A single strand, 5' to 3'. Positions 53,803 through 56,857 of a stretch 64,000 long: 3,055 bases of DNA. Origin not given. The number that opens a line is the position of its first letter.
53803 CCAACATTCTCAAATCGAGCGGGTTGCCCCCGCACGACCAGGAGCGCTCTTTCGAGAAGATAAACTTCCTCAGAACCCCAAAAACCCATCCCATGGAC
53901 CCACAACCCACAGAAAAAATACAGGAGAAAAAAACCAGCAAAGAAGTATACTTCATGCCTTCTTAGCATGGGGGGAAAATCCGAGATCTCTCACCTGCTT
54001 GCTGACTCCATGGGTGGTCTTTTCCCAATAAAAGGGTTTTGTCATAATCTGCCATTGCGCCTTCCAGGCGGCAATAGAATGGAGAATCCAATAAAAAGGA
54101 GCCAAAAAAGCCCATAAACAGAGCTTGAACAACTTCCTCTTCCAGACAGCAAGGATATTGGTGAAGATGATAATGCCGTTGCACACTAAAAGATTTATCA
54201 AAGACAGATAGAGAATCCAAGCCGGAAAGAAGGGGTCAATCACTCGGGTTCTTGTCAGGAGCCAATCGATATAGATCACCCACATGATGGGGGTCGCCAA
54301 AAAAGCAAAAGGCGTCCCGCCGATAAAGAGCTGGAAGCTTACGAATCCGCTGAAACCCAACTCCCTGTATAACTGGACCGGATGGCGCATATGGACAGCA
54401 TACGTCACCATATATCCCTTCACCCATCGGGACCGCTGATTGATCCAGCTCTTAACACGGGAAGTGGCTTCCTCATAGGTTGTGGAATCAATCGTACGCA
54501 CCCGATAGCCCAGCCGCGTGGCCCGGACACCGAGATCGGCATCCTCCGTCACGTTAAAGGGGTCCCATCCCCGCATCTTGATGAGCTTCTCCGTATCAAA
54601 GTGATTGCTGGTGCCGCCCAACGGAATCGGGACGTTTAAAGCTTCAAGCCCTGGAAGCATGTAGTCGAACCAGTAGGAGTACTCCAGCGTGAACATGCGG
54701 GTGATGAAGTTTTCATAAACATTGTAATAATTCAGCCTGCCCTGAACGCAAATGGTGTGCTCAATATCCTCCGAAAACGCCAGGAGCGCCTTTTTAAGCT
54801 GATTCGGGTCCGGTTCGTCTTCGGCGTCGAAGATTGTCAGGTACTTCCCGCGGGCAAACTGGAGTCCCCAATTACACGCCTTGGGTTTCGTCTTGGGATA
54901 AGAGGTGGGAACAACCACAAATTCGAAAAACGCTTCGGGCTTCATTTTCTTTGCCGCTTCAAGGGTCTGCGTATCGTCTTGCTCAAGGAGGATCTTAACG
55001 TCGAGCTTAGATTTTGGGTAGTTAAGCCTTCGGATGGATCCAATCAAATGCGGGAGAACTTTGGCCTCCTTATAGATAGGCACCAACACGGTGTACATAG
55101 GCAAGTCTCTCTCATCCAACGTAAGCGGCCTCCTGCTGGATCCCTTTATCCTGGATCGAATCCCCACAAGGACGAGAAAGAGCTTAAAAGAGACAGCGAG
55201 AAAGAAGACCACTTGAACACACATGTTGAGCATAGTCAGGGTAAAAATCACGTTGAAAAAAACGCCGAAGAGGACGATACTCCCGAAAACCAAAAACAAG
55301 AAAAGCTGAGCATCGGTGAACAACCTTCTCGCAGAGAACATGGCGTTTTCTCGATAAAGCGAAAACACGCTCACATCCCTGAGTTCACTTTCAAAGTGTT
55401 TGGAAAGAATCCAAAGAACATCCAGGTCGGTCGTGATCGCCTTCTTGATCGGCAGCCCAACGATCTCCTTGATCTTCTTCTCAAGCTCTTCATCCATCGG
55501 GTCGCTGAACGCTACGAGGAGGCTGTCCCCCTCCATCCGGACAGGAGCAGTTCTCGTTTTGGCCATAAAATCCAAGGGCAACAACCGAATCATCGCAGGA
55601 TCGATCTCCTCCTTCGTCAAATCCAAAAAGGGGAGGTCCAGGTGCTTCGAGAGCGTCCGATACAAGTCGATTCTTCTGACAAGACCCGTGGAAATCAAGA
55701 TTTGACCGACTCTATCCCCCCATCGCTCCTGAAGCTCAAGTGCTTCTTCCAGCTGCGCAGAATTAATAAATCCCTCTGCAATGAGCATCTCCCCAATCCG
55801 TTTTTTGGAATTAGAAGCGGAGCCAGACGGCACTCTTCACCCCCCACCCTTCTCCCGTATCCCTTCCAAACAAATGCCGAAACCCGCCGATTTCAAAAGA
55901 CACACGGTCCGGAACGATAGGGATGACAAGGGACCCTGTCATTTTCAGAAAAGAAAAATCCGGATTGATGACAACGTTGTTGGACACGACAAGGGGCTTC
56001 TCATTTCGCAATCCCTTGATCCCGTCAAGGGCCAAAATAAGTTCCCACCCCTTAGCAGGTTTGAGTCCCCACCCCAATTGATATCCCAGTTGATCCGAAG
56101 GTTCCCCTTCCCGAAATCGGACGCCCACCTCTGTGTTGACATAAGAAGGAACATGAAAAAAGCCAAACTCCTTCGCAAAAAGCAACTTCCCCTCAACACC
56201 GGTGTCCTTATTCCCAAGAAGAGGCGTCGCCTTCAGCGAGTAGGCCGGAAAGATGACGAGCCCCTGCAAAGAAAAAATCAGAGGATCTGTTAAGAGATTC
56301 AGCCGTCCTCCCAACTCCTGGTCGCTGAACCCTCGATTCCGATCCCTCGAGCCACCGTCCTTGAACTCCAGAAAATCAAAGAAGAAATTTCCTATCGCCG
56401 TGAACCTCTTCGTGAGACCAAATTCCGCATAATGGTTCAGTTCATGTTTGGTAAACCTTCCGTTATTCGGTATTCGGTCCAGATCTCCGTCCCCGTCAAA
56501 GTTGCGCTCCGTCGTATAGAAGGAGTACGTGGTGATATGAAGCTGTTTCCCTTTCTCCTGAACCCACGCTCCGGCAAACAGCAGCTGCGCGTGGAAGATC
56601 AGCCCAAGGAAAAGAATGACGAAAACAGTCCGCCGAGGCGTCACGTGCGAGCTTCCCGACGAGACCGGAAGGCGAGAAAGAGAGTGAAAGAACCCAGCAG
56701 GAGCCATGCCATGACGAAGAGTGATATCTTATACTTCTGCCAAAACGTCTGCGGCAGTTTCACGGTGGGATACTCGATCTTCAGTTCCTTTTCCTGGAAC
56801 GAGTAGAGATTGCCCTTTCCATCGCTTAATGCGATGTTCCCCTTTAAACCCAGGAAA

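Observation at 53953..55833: QxxRW processive GT2 synthase with an N-terminal MshEN c-di-GMP receptor domain in place of PilZ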

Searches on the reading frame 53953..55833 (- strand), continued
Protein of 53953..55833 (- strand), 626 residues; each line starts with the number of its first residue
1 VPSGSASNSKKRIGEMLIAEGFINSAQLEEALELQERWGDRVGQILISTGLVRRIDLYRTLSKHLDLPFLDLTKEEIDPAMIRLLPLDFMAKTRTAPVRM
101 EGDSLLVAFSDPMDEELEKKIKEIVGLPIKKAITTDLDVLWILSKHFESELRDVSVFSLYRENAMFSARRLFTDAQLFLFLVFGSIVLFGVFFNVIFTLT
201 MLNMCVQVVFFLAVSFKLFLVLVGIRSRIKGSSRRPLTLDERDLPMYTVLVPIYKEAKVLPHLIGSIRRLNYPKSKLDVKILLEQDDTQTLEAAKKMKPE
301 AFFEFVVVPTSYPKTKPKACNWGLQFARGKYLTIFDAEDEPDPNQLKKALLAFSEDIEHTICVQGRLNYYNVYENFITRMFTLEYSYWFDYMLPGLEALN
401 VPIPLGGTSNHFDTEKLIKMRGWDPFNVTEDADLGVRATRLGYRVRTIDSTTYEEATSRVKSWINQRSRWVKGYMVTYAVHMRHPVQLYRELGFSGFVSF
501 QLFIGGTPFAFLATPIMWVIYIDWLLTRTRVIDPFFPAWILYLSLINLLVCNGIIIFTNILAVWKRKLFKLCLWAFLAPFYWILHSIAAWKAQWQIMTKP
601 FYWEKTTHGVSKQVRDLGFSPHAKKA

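Call 41: find_encoding_contigs(protein=P0110, flank=8000, max_places=1)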
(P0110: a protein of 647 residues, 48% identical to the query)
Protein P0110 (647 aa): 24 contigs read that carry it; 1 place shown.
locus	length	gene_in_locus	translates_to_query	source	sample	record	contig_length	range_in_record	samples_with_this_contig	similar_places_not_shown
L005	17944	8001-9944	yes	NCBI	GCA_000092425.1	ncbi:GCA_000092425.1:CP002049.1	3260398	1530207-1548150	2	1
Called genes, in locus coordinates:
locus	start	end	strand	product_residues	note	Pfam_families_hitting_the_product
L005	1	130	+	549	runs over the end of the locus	-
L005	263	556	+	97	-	PF10387:DUF2442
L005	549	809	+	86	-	PF13711:DUF4160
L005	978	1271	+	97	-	PF05015:HigB-like_toxin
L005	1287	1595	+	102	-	PF01381:HTH_3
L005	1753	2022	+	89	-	PF10823:DUF2568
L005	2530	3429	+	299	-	PF02567:PhzC-PhzF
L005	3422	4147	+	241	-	PF01479:S4, PF00849:PseudoU_synth_2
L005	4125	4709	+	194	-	PF00156:Pribosyltran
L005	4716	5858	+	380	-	PF01551:Peptidase_M23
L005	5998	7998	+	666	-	PF03170:CBM_BcsB_1st (weak)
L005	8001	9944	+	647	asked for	PF05157:MshEN, PF13506:Glyco_transf_21, PF13641:Glyco_tranf_2_3, PF00535:Glycos_transf_2, PF13632:Glyco_trans_2_3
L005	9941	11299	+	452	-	-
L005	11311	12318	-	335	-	PF00150:Cellulase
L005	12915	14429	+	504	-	PF00128:Alpha-amylase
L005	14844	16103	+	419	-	PF01547:SBP_bac_1, PF13416:SBP_bac_8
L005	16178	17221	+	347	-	PF00528:BPD_transp_1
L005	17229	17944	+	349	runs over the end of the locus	PF00528:BPD_transp_1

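Call 43: search_protein_families(library=pfam, proteins=[L001:7048-7998:+, L001:9880-11394:+, L004:5480-7246:+, L004:7243-8016:+, L004:9875-11290:+, L004:11296-12387:+, L005:9941-11299:+], max_evalue=1)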
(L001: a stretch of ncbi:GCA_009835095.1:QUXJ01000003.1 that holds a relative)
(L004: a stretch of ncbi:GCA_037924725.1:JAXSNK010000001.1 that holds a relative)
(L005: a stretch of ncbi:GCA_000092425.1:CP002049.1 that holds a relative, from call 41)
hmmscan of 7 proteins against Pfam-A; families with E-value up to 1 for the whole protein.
L001:7048-7998:+ (316 aa): 0 families

L001:9880-11394:+ (504 aa): 0 families

L004:5480-7246:+ (588 aa): 1 family
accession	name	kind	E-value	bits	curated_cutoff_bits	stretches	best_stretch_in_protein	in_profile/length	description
PF03170.19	BcsB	-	5.3e-12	45.3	21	2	20-148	4-137/606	Bacterial cellulose synthase subunit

L004:7243-8016:+ (257 aa): 0 families

L004:9875-11290:+ (471 aa): 0 families

L004:11296-12387:+ (363 aa): 0 families

L005:9941-11299:+ (452 aa): 0 families

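Call 46: predict_structure(alignment_id=A1)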
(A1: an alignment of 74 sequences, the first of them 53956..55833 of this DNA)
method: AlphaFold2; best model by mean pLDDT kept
length: 626 residues; sequences in the alignment: 74
mean_pLDDT: 88.6   pTM: 0.88
mean pLDDT of the five models: 88.6, 88.3, 88.0, 87.0, 86.7
residues with pLDDT >= 90: 441; 70-90: 142; 50-70: 23; < 50: 20
segments of 3 or more residues with pLDDT < 50: 1-9, 618-626
pLDDT, mean of each block of 10 residues (from residue 1): 36 89 95 95 93 93 94 94 94 94 95 92 95 94 94 95 93 93 96 93 92 92 84 65 96 85 90 95 89 86 91 90 94 90 94 89 92 93 92 92 84 95 90 90 92 90 92 94 95 96 95 88 77 77 83 88 92 92 93 92 71 52 33
secondary structure, 60 per line:
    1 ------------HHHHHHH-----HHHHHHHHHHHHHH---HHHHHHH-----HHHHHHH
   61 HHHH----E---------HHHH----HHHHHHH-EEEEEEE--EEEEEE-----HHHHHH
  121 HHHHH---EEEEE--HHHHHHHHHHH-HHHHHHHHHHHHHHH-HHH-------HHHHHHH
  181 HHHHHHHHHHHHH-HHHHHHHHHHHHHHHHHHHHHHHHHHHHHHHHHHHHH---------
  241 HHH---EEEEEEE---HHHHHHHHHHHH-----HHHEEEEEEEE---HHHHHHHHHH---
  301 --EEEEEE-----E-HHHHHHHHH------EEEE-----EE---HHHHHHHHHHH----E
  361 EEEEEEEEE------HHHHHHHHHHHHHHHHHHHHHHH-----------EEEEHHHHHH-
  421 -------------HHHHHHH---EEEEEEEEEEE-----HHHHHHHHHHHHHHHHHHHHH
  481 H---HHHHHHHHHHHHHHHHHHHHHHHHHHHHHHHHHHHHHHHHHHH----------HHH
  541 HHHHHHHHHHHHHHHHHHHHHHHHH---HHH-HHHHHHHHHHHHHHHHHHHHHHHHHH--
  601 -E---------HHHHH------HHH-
elements in order: H13-19 H25-38 H42-48 H54-64 H79-82 H87-93 E95-101 E104-109 H115-125 E129-133 H136-146 H148-162 H174-193 H195-231 E247-253 H257-268 E277-284 H288-297 E303-308 H316-324 E331-334 H345-355 E360-369 H376-398 E410-413 H414-419 H434-440 E444-454 H460-481 H485-527 H538-565 H573-598 H612-616

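Call 49: fold_search(model_id=the predicted structure, library=pdb)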
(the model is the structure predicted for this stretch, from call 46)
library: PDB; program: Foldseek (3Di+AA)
matches with E <= 10: 1050; with E <= 0.001: 300
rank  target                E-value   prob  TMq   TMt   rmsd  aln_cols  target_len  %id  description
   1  8smp_A                1.8e-13  1.00  0.48  0.56   7.9       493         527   16  Xenopus laevis hyaluronan synthase 1, UDP-bound, gating loop inserted state (released 2024-05-01)
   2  8smn_A                7.3e-13  1.00  0.39  0.46  16.9       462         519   15  Xenopus laevis hyaluronan synthase 1, nascent HA polymer bound state (released 2024-05-01)
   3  4p00_A                7.6e-13  1.00  0.50  0.44  16.4       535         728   16  Bacterial Cellulose Synthase in complex with cyclic-di-GMP and UDP (released 2014-04-09)
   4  9yq4_A                7.6e-13  1.00  0.39  0.48  17.9       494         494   14  Chlorella virus hyaluronan synthase bound to a proofreading UDP-GlcA (released 2025-12-10)
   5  7sp7_A                1.3e-12  1.00  0.37  0.46  18.8       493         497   14  Chlorella virus hyaluronan synthase inhibited by UDP (released 2022-04-06)
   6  9yq2_A                1.5e-12  1.00  0.39  0.49  17.9       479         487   14  Chlorella virus hyaluronan synthase bound to DDM (released 2025-12-10)
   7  8smm_A                1.6e-12  1.00  0.45  0.55   7.1       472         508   15  Xenopus laevis hyaluronan synthase 1 (released 2024-05-01)
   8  9yq5_A                1.6e-12  1.00  0.39  0.48  18.3       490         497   14  Chlorella virus hyaluronan synthase bound to an inserted UDP-GlcA (released 2025-12-10)
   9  7sp9_A                1.6e-12  1.00  0.36  0.44  19.0       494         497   14  Chlorella virus Hyaluronan Synthase in the GlcNAc-primed channel-closed state (released 2022-04-06)
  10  9fnn_A                1.8e-12  1.00  0.41  0.33  34.9       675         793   15  Cryo-EM structure of the c-di-GMP-saturated 'crown'less Bcs macrocomplex for cellulose secretion in E. coli (released 2024-10-16)
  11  9kqc_A                3.2e-12  1.00  0.39  0.47  17.3       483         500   15  Chlorella virus Hyaluronan Synthase bound to VNAR (released 2025-05-14)
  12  7sp8_A                3.4e-12  1.00  0.46  0.56  13.8       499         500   12  Chlorella virus Hyaluronan Synthase bound to UDP-GlcNAc (released 2022-04-06)
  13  8sne_A                3.4e-12  1.00  0.45  0.56  14.5       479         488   13  Chlorella virus Hyaluronan Synthase bound to GlcA extended GlcNAc primer and UDP (released 2024-05-01)
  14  9b8v_E                3.7e-12  1.00  0.48  0.37  17.6       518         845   18  AlphaFold2 informed cryo-EM model of the E. coli cellulose synthase BcsAG3B6 complex (released 2025-02-19)
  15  8snc_A                3.9e-12  1.00  0.48  0.59   6.1       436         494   14  Chlorella virus Hyaluronan Synthase bound to GlcA extended GlcNAc primer (released 2024-05-01)
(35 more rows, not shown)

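Call 55: find_related_loci(query=A1, collection=genome_contigs, flank=7000)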
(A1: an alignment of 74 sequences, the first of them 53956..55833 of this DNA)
Query A1 (626 aa) in genome_contigs; peptide patterns used: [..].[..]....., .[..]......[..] (x = any residue, [..] = any of these).
600 stretches matched a pattern (row limit reached: there are more); 582 encode a relative of the query (tblastn E <= 1e-3); the best 80 are kept; 80 distinct loci.
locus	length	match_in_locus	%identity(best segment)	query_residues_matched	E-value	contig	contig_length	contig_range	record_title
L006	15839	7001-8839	47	3-612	0e+0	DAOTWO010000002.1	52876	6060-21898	MAG TPA_asm: Thermomicrobium sp. isolate H14_148 k109_588812, whole genome shotgun sequence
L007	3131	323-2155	48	8-615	0e+0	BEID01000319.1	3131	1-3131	Bacterium HR27 DNA, contig: NODE_8461_319, isolate: HRbin27, whole genome shotgun sequence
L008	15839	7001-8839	45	1-611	0e+0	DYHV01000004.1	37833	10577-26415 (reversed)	MAG TPA_asm: Ignavibacterium album isolate DR5_36_85 Afr_mines_DR5_110_length_37833_cov_38_581900, whole genome shotgun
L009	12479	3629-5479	48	5-612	0e+0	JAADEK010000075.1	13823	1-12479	MAG: Aquificota bacterium isolate L_MetaBat.209 contig-127_4751, whole genome shotgun sequence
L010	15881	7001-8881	48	2-626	0e+0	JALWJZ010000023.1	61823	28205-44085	MAG: Anaerolineales bacterium isolate M17_metabat1_scaf2bin.129 M17_NODE_176_length_61823_cov_5.178861, whole genome sho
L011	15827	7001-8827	47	5-612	0e+0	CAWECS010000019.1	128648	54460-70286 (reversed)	MAG: uncultured Gammaproteobacteria bacterium isolate MFD03551.bin.2.28 genome assembly, contig: contig_73355, whole gen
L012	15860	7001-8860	46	1-616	0e+0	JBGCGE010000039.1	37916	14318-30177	MAG: Gammaproteobacteria bacterium isolate SGMAG-06 contig39, whole genome shotgun sequence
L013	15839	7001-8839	48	1-612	0e+0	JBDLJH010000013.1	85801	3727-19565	MAG: Pseudomonadota bacterium isolate MAG083 MAG083_13, whole genome shotgun sequence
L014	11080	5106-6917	45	13-610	4e-179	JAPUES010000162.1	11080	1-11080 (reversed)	MAG: Sporomusaceae bacterium isolate labscale reactor_MAG31 NODE_3827_length_11080_cov_6.582857, whole genome shotgun se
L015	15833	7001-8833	46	12-616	5e-179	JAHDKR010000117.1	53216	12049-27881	MAG: Synergistaceae bacterium isolate LM3-B12.1 k141_44727, whole genome shotgun sequence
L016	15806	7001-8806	46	13-613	9e-179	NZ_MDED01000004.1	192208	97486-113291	Xanthomonas cucurbitae strain CFBP2542 Xcu-CFBP2542-G1004, whole genome shotgun sequence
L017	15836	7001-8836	45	4-612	7e-178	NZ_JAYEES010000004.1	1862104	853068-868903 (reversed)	Nitrospirillum sp. BR 11164 contig_4, whole genome shotgun sequence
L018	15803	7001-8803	47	13-612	7e-177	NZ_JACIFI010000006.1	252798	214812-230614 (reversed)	Xanthomonas sp. 3075 Ga0372492_06, whole genome shotgun sequence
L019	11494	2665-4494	45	10-612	4e-175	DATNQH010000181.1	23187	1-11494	MAG TPA_asm: Leptolyngbyaceae cyanobacterium isolate SMAG_U16502 k141_173779, whole genome shotgun sequence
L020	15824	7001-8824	44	6-612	1e-174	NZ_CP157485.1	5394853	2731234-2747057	Pedobacter sp. KACC 23697 chromosome, complete genome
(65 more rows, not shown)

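Call 63: search_solved_structures(query=A1, max_evalue=0.001, show_alignments=0)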
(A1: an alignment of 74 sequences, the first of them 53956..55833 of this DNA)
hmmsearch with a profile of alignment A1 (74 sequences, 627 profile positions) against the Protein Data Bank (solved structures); distinct sequences matched with E-value up to 0.001: 29.
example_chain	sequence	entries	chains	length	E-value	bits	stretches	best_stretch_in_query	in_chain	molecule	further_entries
6f8l_G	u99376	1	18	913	2.5e-43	151.8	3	8-164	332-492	Type IV pilus assembly protein PilF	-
5zfr_A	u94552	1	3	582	2.5e-19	72.5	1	7-153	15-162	Type IV pilus biogenesis ATPase PilB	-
6olj_C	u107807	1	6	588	5.7e-19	71.4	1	7-152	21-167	Type IV pilus biogenesis ATPase PilB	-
5tsg_B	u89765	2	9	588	5.7e-19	71.4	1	7-152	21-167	Type IV pilus biogenesis ATPase PilB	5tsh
3jc8_Ba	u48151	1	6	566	1.5e-17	66.6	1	10-149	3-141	Type IV-A pilus assembly ATPase PilB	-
5htl_A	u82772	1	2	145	2.6e-17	65.9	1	7-136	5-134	MSHA biogenesis protein MshE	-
7lby_A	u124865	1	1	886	1.7e-15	59.9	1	201-549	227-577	Cellulose synthase catalytic subunit [UDP-forming]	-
9b8v_E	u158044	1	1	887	1.7e-15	59.8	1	201-549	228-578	Cellulose synthase catalytic subunit [UDP-forming]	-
9fmv_A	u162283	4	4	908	1.9e-15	59.7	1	201-549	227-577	Cellulose synthase catalytic subunit [UDP-forming]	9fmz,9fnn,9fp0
5ej1_A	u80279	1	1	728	2.6e-15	59.3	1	239-531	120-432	Putative cellulose synthase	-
4hg6_A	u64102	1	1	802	3.4e-15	58.9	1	239-531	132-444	Cellulose Synthase Subunit A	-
4p00_A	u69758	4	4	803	3.4e-15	58.9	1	239-531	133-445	Cellulose Synthase A subunit | Cellulose Synthase subunit A | Putative cellulose synthase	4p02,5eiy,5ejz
8pfa_A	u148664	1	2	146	5.7e-13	51.5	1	6-120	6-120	c-di-GMP binding domain of the ATPase enzyme PilF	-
8pdk_A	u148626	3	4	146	8.2e-13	51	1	6-120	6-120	c-di-GMP binding domain of the ATPase enzyme PilF | ATP-binding motif-containing protein pilF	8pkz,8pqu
9g1w_A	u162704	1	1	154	8.8e-13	50.9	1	8-147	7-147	Type IV pilus assembly ATPase PilB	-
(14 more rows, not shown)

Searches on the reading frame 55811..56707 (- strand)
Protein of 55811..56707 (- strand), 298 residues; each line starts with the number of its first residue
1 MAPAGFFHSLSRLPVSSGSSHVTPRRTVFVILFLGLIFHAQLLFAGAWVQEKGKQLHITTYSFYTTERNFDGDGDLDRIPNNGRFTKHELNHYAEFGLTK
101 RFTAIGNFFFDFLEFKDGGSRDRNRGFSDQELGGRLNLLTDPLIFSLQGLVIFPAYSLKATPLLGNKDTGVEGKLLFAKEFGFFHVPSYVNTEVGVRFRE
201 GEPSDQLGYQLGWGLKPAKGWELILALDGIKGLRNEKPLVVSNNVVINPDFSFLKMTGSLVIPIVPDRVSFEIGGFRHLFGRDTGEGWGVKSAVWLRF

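Call 5: search_protein_families(library=pfam, proteins=[window:55811-56707:-], max_evalue=0.01)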
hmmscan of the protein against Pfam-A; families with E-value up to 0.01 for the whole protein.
window:55811-56707:- (298 aa): 0 families

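Call 6: search_protein_families(library=ncbifam, proteins=[window:55811-56707:-], max_evalue=0.01)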
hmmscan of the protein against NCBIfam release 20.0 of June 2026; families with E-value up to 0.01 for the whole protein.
window:55811-56707:- (298 aa): 0 families

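Call 43: search_protein_families(library=pfam, proteins=[window:55811-56707:-], max_evalue=1)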
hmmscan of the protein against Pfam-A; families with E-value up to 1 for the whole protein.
window:55811-56707:- (298 aa): 0 families
